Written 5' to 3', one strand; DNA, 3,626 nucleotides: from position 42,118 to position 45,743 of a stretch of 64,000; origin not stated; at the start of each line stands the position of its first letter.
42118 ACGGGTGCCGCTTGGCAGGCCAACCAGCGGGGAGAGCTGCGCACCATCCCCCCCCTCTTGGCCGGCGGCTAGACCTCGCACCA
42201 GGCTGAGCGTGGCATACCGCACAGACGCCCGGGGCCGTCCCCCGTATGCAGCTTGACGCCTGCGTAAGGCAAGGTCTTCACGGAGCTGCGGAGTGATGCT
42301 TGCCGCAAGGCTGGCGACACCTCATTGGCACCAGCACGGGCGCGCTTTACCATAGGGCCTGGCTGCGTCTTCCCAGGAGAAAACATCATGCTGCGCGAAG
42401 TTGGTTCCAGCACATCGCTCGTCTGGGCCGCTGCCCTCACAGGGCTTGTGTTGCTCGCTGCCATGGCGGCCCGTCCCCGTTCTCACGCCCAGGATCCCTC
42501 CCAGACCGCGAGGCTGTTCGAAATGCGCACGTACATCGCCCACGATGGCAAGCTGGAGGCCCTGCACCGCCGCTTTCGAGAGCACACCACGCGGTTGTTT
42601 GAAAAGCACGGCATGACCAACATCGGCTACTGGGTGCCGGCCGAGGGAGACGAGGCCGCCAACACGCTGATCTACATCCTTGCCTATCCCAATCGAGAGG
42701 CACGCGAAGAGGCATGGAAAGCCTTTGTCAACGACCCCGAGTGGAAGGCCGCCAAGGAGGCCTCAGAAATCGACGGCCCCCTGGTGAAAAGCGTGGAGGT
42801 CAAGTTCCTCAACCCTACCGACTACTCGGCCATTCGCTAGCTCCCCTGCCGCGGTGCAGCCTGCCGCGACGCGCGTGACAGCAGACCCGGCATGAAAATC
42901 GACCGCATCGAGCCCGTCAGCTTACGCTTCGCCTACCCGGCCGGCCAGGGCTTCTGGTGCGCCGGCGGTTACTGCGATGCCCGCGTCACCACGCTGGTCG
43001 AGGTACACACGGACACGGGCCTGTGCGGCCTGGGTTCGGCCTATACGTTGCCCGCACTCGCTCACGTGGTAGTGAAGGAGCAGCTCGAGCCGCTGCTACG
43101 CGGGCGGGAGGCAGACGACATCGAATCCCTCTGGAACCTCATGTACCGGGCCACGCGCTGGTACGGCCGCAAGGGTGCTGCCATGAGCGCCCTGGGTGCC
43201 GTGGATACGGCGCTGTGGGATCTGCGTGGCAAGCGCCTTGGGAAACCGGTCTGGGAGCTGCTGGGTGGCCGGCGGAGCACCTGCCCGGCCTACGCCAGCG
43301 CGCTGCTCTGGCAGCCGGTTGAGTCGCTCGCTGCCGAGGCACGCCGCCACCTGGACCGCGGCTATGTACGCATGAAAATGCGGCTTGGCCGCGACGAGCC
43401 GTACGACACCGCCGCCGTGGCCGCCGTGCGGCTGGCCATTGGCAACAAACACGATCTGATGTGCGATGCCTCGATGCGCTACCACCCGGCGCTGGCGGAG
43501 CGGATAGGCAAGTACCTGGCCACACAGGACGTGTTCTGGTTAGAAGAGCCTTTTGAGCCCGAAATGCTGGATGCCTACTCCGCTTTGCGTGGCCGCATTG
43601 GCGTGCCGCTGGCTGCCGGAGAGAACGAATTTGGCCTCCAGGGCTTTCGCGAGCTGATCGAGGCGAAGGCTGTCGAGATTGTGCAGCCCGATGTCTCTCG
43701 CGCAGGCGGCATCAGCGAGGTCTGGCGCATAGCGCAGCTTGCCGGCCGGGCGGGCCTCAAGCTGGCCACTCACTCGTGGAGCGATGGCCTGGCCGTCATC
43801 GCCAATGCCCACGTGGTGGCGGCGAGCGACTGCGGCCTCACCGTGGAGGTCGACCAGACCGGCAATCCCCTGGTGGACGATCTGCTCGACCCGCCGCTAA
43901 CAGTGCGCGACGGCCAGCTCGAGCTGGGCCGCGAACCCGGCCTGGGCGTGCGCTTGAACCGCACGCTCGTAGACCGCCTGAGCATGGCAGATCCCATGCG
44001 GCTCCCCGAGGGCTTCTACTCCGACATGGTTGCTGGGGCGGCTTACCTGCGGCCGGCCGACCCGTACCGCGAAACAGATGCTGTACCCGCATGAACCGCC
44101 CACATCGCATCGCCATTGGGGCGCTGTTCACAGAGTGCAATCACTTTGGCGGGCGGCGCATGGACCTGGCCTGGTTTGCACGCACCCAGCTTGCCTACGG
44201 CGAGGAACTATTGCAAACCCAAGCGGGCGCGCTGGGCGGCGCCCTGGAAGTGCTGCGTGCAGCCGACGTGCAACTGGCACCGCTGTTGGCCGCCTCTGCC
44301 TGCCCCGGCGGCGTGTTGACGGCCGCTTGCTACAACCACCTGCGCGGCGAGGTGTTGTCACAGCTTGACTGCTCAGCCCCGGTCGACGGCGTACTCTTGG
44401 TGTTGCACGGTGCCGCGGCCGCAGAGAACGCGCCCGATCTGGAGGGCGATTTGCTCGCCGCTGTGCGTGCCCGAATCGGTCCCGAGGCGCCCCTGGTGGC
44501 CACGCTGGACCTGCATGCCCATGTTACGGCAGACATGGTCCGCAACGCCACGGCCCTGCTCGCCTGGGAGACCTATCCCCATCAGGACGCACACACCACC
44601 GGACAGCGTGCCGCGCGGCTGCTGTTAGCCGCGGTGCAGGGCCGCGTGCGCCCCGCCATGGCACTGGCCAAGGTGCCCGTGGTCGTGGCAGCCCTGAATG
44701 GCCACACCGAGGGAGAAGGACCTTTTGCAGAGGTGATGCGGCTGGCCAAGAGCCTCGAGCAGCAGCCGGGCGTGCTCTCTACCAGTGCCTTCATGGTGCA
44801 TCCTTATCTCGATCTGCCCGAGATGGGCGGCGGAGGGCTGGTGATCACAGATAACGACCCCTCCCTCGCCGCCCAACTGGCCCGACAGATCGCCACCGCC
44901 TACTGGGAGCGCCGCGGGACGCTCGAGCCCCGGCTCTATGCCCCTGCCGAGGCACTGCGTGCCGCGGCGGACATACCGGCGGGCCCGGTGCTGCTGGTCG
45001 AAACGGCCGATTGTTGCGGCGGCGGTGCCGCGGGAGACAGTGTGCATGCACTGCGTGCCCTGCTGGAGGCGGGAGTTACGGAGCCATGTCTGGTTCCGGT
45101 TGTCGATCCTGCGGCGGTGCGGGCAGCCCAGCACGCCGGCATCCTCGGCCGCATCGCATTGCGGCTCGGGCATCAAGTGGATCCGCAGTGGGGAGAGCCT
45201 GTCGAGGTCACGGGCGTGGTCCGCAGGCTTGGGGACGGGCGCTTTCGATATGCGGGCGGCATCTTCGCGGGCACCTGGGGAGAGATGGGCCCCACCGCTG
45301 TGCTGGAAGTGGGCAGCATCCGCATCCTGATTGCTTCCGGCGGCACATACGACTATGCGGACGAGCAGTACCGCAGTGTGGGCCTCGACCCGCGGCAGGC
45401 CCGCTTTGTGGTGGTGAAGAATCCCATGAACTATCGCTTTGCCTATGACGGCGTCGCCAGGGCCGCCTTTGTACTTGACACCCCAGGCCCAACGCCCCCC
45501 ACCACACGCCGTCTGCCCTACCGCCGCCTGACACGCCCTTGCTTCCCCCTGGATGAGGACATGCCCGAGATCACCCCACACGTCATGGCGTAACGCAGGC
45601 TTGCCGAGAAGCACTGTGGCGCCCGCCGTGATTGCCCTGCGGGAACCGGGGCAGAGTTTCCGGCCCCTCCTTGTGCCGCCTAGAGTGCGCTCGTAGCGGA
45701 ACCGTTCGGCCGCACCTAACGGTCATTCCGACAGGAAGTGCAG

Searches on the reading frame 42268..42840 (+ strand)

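Call 43: search_protein_families(library=pfam, proteins=[window:42268-42840:+], max_evalue=0.001)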
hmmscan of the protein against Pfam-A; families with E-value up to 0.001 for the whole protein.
window:42268-42840:+ (190 aa): 1 family
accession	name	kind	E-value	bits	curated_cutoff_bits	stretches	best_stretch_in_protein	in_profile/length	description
PF07978.19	NIPSNAP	-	1.6e-20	73.6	22.3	1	84-187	1-101/102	NIPSNAP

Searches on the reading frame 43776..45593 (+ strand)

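Call 11: search_protein_families(library=pfam, proteins=[window:43776-45593:+])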
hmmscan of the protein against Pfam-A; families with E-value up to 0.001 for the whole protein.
window:43776-45593:+ (605 aa): 2 families
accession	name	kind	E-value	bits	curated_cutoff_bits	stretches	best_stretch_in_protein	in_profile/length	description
PF07364.17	DUF1485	-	5.5e-81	272.5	22.8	1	111-397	1-289/290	Metallopeptidase family M81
PF07171.17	MlrC_C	-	5e-43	147.8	27.2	1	407-584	1-178/178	MlrC C-terminus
